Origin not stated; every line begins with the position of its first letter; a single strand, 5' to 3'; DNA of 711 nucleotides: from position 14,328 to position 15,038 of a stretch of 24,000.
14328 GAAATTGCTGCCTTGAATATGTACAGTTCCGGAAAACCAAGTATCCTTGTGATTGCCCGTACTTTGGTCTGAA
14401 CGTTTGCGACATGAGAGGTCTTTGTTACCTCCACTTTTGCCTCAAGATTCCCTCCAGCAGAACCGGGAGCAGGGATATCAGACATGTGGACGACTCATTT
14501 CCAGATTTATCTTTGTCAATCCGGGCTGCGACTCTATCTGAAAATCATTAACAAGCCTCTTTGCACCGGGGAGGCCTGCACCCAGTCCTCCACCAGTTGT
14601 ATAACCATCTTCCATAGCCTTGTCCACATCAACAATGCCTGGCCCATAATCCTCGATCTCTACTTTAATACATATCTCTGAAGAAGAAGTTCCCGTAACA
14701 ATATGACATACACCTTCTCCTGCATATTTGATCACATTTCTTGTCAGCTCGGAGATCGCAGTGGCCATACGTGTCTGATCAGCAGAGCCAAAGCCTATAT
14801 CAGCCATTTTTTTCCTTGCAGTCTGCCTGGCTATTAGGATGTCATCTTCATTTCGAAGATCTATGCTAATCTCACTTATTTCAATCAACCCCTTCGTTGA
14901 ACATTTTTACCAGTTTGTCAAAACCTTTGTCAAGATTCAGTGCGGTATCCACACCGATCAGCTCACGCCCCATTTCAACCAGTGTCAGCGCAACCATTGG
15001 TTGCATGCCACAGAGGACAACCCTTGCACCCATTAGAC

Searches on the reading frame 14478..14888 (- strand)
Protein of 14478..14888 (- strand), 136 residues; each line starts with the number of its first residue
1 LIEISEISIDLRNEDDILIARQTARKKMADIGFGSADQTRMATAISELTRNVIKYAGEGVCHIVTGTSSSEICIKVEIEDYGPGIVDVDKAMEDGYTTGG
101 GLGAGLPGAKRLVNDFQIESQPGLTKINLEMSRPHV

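Call 4: search_protein_families(library=pfam, max_evalue=1, proteins=[window:14478-14888:-])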
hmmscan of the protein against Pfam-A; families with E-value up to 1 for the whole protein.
window:14478-14888:- (136 aa): 2 families
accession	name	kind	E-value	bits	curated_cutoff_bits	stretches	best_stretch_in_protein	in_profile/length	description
PF02518.31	HATPase_c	-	5.8e-10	40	26.4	1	37-123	2-100/111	Histidine kinase-, DNA gyrase B-, and HSP90-like ATPase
PF13581.12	HATPase_c_2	-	2.7e-07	31.1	27.4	1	20-129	11-125/127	Histidine kinase-like ATPase domain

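Call 5: search_protein_families(library=ncbifam, max_evalue=1, proteins=[window:14478-14888:-])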
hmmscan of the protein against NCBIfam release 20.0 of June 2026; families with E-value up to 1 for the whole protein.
window:14478-14888:- (136 aa): 21 families
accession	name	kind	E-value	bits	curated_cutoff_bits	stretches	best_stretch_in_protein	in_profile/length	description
TIGR01925.2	spIIAB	equivalog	9.1e-10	38.6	135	1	16-128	13-131/137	anti-sigma F factor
NF012226.0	AdeS_HK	equivalog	0.0003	20.1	500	1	35-86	244-293/353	two-component sensor histidine kinase AdeS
NF041045.1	RsbA_anti_sig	subfamily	0.00091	18.6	210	1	12-122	186-292/303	anti-sigma factor RsbA family regulatory protein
TIGR02966.1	phoR_proteo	equivalog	0.002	17.2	334.2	1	35-86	224-274/333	phosphate regulon sensor histidine kinase PhoR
NF006800.0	PRK09303.1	equivalog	0.008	15.2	342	1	35-87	267-319/383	histidine kinase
NF045900.1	HisKinCpxALeg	equivalog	0.011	14.5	800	1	36-87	339-391/451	two-component system sensor histidine kinase CpxA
NF007004.0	PRK09467.1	equivalog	0.012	14.5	415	1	41-90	335-381/440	two-component system sensor histidine kinase EnvZ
TIGR02938.1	nifL_nitrog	equivalog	0.013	14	242.45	1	66-116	416-472/494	nitrogen fixation negative regulator NifL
NF033092.0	HK_WalK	equivalog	0.014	14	725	1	33-87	481-534/594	cell wall metabolism sensor histidine kinase WalK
NF008318.0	PRK11107.1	equivalog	0.017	13.2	890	1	36-91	404-462/920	two-component sensor histidine kinase BarA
NF008302.0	PRK11091.1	equivalog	0.023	12.9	838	1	35-88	393-445/779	aerobic respiration two-component sensor histidine kinase ArcB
NF007007.0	PRK09470.1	equivalog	0.029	13.3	486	1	36-89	351-401/463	envelope stress sensor histidine kinase CpxA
NF008235.0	PRK11006.1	equivalog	0.034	13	390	1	36-86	313-362/431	phosphate regulon sensor histidine kinase PhoR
NF041947.1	LuxQ_Vibrio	equivalog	0.039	11.8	1200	1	34-87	581-636/843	quorum-sensing autoinducer 2 sensor kinase/phosphatase LuxQ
NF046044.1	PnpS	equivalog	0.045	12.7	400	1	34-88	279-332/390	two-component system histidine kinase PnpS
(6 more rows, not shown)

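Call 17: search_solved_structures(query=window:14478-14888:-, max_evalue=1)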
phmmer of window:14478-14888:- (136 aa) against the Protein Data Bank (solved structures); distinct sequences matched with E-value up to 1: 6.
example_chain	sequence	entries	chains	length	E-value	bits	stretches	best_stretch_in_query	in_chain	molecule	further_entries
9p6i_A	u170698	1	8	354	0.034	17.4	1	39-107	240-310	histidine kinase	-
7dvc_A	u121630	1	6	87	0.087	16.1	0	78-112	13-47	reDPBB_sym1 protein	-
3zxo_A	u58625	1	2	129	0.29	14.4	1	47-134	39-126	REDOX SENSOR HISTIDINE KINASE RESPONSE REGULATOR DEVS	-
4gcz_A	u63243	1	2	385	0.56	13.5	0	36-112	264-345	Blue-light photoreceptor, Sensor protein fixL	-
7dvf_A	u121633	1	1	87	0.79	13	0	78-110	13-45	reDPBB_sym2 protein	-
8a3u_A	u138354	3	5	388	0.99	12.7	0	36-112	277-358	Putative Sensory box protein,Sensor protein FixL | Putative Sensory box protein,Putative Sensory box protein,Sensor protein FixL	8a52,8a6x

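Call 34: find_related_loci(query=A2, collection=genome_contigs, flank=6000)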
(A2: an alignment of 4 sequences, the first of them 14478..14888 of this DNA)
Query A2 (136 aa) in genome_contigs; peptide patterns used: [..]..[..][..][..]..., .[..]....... (x = any residue, [..] = any of these).
430 stretches matched a pattern; 378 encode a relative of the query (tblastn E <= 1e-3); the best 80 are kept; 79 distinct loci.
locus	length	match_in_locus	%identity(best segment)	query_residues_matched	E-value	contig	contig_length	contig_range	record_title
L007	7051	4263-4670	95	1-136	5e-71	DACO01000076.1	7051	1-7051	MAG TPA_asm: Methanolobus sp. UBA118 UBA118_contig_5731, whole genome shotgun sequence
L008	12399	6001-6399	85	4-136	4e-60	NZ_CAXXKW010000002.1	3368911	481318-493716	MAG: uncultured Methanolobus sp. isolate 63462039-51cf-4655-9c85-af1f4e349c88 contig_2, whole genome shotgun sequence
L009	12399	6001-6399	83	4-136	6e-58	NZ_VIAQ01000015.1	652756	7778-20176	Methanolobus vulcani strain B1d Joined_contig_2, whole genome shotgun sequence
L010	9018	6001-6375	66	9-133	1e-52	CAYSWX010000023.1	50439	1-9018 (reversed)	MAG TPA_asm: uncultured Methanosarcinales archaeon isolate binchicken_co152_168 genome assembly, contig: NODE_785_length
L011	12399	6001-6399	61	3-133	5e-52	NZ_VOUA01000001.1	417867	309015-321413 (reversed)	Methanosarcina sp. KYL-1 SEQ01, whole genome shotgun sequence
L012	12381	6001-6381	63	9-135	3e-50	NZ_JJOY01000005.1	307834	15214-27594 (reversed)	Methanosarcina sp. 2.H.T.1A.6 scaffold1_1_size308701-refined, whole genome shotgun sequence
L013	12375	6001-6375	61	9-133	3e-48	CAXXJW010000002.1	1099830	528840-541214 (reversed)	MAG: Methanosarcinaceae archaeon isolate 49143578-751d-4d73-9964-2185b3227837 genome assembly, contig: contig_2, whole g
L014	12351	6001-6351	61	16-132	6e-46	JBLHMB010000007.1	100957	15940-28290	MAG: Bradyrhizobium sp. isolate 3300054697_47 Ga0535669_0000133, whole genome shotgun sequence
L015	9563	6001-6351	61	16-132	5e-46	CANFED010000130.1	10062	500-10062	MAG: Oxalobacteraceae bacterium isolate Jr-11dec17-22 genome assembly, contig: Jr-11dec17-C3071, whole genome shotgun se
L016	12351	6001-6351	60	16-132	2e-45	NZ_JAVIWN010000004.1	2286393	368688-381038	Actimicrobium sp. CCI2.3 contig_4, whole genome shotgun sequence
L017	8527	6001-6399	53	4-136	3e-45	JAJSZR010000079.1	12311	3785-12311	MAG: Deltaproteobacteria bacterium isolate NA091R45FWG174 FWG174_SeepSRB2_contig079_0012311bp, whole genome shotgun sequ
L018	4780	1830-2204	57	9-133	4e-45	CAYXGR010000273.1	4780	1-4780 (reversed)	MAG TPA_asm: uncultured Planctomycetaceae bacterium isolate binchicken_co275_156 genome assembly, contig: NODE_34489_len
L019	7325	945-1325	53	7-133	7e-44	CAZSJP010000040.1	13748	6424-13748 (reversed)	MAG TPA_asm: uncultured bacterium isolate SRP077602_co2_316 genome assembly, contig: NODE_6718_length_13748_cov_4.034178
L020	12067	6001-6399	54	1-133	7e-44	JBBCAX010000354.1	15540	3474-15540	Deltaproteobacteria bacterium TL4 17951C00354.1, whole genome shotgun sequence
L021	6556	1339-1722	54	5-133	3e-42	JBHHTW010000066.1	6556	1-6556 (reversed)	MAG: Fidelibacterota bacterium isolate S.9.sp2_bin.29 NODE_2233_length_6556_cov_12.676204, whole genome shotgun sequence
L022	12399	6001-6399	54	1-133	7e-42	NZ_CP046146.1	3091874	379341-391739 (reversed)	Candidatus Lucifugimonas marina strain JH545 chromosome, complete genome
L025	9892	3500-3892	48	1-131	3e-40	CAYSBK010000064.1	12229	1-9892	MAG TPA_asm: uncultured Pirellulales bacterium isolate binchicken_co19_511 genome assembly, contig: NODE_8780_length_122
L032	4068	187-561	55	9-133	3e-35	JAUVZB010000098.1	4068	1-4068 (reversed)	MAG: Dehalococcoidia bacterium isolate CSMAG_1257 CSMAG_1257_k141_1173822_length_4068_cov_30.7097, whole genome shotgun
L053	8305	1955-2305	48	7-123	2e-33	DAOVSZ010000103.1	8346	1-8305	MAG TPA_asm: Desulfobulbaceae bacterium isolate CSMAG_1640 CSMAG_1640_k141_2547696_length_8346_cov_17.0000, whole genome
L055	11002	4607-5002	51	2-133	6e-33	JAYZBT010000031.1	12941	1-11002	MAG: Gemmatimonadota bacterium isolate XB_MAG1212 DB_MAG1212_0031, whole genome shotgun sequence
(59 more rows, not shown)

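Call 60: search_protein_families(library=pfam, max_evalue=0.0001, proteins=[L011:7228-8730:+, L014:7300-8394:+, L017:7420-8526:+, L018:3130-4779:+, L021:4133-6556:+, L022:6938-8629:+, L025:4923-7061:+, L032:1449-3674:+, L053:3306-4910:+, L055:5745-7976:+])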
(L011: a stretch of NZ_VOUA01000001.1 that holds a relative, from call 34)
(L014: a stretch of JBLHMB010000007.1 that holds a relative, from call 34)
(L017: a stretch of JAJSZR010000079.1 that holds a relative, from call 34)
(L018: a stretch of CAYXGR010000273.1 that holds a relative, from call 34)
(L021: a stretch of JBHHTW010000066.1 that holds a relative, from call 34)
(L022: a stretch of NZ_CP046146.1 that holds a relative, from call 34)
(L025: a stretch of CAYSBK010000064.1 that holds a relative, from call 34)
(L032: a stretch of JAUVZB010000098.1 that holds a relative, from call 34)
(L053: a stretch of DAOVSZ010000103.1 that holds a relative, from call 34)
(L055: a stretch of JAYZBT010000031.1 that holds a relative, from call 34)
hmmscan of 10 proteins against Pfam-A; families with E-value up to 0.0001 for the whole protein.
L011:7228-8730:+ (501 aa): 3 families
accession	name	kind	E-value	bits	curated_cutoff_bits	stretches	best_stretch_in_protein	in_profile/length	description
PF02518.31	HATPase_c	-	2.1e-33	115.5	26.4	1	375-484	2-109/111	Histidine kinase-, DNA gyrase B-, and HSP90-like ATPase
PF00512.31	HisKA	-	8.7e-25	87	26.9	1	262-328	2-66/66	His Kinase A (phospho-acceptor) domain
PF08673.15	RsbU_N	-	8.4e-14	51.9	25.5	1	29-108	1-75/75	Phosphoserine phosphatase RsbU, N-terminal domain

L014:7300-8394:+ (365 aa): 3 families
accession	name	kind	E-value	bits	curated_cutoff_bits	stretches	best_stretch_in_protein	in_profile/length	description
PF02518.31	HATPase_c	-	1.4e-19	71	26.4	1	233-348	2-109/111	Histidine kinase-, DNA gyrase B-, and HSP90-like ATPase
PF00512.31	HisKA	-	5.3e-09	36.4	26.9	1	127-187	3-62/66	His Kinase A (phospho-acceptor) domain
PF08673.15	RsbU_N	-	1.3e-06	28.9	25.5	1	35-77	13-55/75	Phosphoserine phosphatase RsbU, N-terminal domain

L017:7420-8526:+ (369 aa): 8 families
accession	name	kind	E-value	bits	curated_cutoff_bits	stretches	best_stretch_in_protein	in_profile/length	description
PF00989.32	PAS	-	1.2e-12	48.2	22.6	1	284-354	2-72/113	PAS fold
PF13426.13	PAS_9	-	1.6e-12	48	27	1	294-368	2-76/103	PAS domain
PF08673.15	RsbU_N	-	8.7e-11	42.3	25.5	1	11-90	1-75/75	Phosphoserine phosphatase RsbU, N-terminal domain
PF13185.12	GAF_2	-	1e-09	39.2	28.6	1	137-269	6-135/136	GAF domain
PF13188.13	PAS_8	-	2.5e-09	37.2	21.8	1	284-334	2-52/65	PAS domain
PF01590.32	GAF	-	7.6e-08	33.4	22.4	1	141-257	8-121/133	GAF domain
PF13492.12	GAF_3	-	1e-06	29.6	27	1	141-268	8-126/129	GAF domain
PF08448.16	PAS_4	-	2.6e-06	28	23.1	0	298-350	10-62/110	PAS fold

L018:3130-4779:+ (550 aa): 7 families
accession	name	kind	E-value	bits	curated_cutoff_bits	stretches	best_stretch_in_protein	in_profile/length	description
PF13426.13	PAS_9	-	5.4e-33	113.8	27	2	267-368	2-102/103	PAS domain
PF00989.32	PAS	-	2.2e-32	111.9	22.6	2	257-367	2-113/113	PAS fold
PF08448.16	PAS_4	-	6.3e-24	84.8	23.1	2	143-250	3-110/110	PAS fold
PF13188.13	PAS_8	-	1.5e-18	66.4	21.8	2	256-300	1-46/65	PAS domain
PF08447.18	PAS_3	-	1.7e-12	47.8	25.6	1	280-363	3-88/89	PAS fold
PF08673.15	RsbU_N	-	2.2e-12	47.4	25.5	1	37-115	2-75/75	Phosphoserine phosphatase RsbU, N-terminal domain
PF00512.31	HisKA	-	6e-11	42.7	26.9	1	387-451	3-64/66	His Kinase A (phospho-acceptor) domain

L021:4133-6556:+ (808 aa): 9 families
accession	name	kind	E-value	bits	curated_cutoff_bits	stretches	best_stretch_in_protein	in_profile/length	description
PF13426.13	PAS_9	-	1e-47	161.1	27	4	280-383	1-103/103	PAS domain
PF00989.32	PAS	-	2.6e-42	143.8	22.6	4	137-248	1-113/113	PAS fold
PF13188.13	PAS_8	-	1.7e-32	110.6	21.8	4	137-191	1-55/65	PAS domain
PF08447.18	PAS_3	-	3e-30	104.8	25.6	2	418-497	2-83/89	PAS fold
PF08448.16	PAS_4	-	1.1e-25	90.5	23.1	2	276-386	1-110/110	PAS fold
PF08673.15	RsbU_N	-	2.6e-15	56.8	25.5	1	32-110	2-75/75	Phosphoserine phosphatase RsbU, N-terminal domain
PF01590.32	GAF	-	7.4e-08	33.4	22.4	1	540-682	2-132/133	GAF domain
PF24820.1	Diguanyl_cycl_sensor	-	2e-07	31.3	28.1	0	287-375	13-105/109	Diguanylate cyclase-like sensor domain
PF12860.13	PAS_7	-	4.8e-07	30.4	27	0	704-737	2-35/115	PAS fold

L022:6938-8629:+ (564 aa): 3 families
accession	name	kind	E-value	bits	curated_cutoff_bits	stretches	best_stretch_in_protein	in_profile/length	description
PF00563.25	EAL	-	4.3e-66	223.1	31.3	1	316-543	8-235/236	EAL domain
PF00990.26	GGDEF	-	9.3e-21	74.7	23.8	1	131-282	2-157/161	Diguanylate cyclase, GGDEF domain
PF08673.15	RsbU_N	-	9.8e-10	38.9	25.5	1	33-109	2-73/75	Phosphoserine phosphatase RsbU, N-terminal domain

L025:4923-7061:+ (713 aa): 9 families
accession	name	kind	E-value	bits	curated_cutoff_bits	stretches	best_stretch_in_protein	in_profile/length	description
PF08448.16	PAS_4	-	1.1e-36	125.8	23.1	2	113-221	1-109/110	PAS fold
PF00989.32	PAS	-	1.7e-25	89.7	22.6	2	108-217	2-113/113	PAS fold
PF13426.13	PAS_9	-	1e-20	74.4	27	2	119-219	3-103/103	PAS domain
PF02518.31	HATPase_c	-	1.1e-15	58.5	26.4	1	587-682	3-110/111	Histidine kinase-, DNA gyrase B-, and HSP90-like ATPase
PF08673.15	RsbU_N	-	8.2e-14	52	25.5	1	9-87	2-75/75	Phosphoserine phosphatase RsbU, N-terminal domain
PF13188.13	PAS_8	-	2e-13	50.1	21.8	0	238-288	7-56/65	PAS domain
PF07730.19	HisKA_3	-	2e-10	41.5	24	1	482-545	2-67/68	Histidine kinase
PF13581.12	HATPase_c_2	-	1.2e-07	32.2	27.4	1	594-659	36-112/127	Histidine kinase-like ATPase domain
PF24820.1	Diguanyl_cycl_sensor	-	5.4e-06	26.8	28.1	0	245-289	9-52/109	Diguanylate cyclase-like sensor domain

L032:1449-3674:+ (742 aa): 11 families
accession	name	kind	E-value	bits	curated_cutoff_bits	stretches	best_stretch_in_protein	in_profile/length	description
PF13426.13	PAS_9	-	5.3e-35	120.2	27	3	163-263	2-103/103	PAS domain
PF08448.16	PAS_4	-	3.2e-28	98.6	23.1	2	283-394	2-109/110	PAS fold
PF00989.32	PAS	-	6e-26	91.1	22.6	3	153-261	2-113/113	PAS fold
PF13188.13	PAS_8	-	3.3e-23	81.2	21.8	2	152-212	1-61/65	PAS domain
PF08447.18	PAS_3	-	6.3e-23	81.3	25.6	2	175-258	2-89/89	PAS fold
PF02518.31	HATPase_c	-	9.2e-16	58.7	26.4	1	651-741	3-109/111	Histidine kinase-, DNA gyrase B-, and HSP90-like ATPase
PF08673.15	RsbU_N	-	7.7e-15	55.3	25.5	1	54-132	2-75/75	Phosphoserine phosphatase RsbU, N-terminal domain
PF07730.19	HisKA_3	-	3.9e-14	53.4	24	1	544-611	1-68/68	Histidine kinase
PF08670.17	MEKHLA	-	4e-05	24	23.7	0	149-223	25-101/143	MEKHLA domain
PF13581.12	HATPase_c_2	-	5.5e-05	23.6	27.4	0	642-704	21-87/127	Histidine kinase-like ATPase domain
PF12860.13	PAS_7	-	8.9e-05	23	27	0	289-398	8-115/115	PAS fold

L053:3306-4910:+ (535 aa): 6 families
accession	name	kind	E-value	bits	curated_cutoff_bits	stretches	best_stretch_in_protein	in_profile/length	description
PF02518.31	HATPase_c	-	7e-28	97.7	26.4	1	422-533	4-110/111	Histidine kinase-, DNA gyrase B-, and HSP90-like ATPase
PF08448.16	PAS_4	-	5.9e-17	62.3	23.1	1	155-267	1-109/110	PAS fold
PF08673.15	RsbU_N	-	2.4e-12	47.3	25.5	1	38-107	1-69/75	Phosphoserine phosphatase RsbU, N-terminal domain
PF00989.32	PAS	-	8.4e-09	35.9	22.6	1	150-263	2-113/113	PAS fold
PF13426.13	PAS_9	-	1.1e-08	35.7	27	1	160-264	2-102/103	PAS domain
PF00512.31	HisKA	-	4.3e-07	30.3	26.9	1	285-367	5-62/66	His Kinase A (phospho-acceptor) domain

L055:5745-7976:+ (744 aa): 4 families
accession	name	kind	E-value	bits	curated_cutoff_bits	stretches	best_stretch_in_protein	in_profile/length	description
PF02518.31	HATPase_c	-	8.9e-22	78.1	26.4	1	480-600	2-109/111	Histidine kinase-, DNA gyrase B-, and HSP90-like ATPase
PF00072.30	Response_reg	-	2.4e-15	57.1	30.2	1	623-734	1-110/111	Response regulator receiver domain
PF00512.31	HisKA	-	3.1e-08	34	26.9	1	375-438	3-65/66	His Kinase A (phospho-acceptor) domain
PF08673.15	RsbU_N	-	4e-08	33.7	25.5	1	133-208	2-73/75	Phosphoserine phosphatase RsbU, N-terminal domain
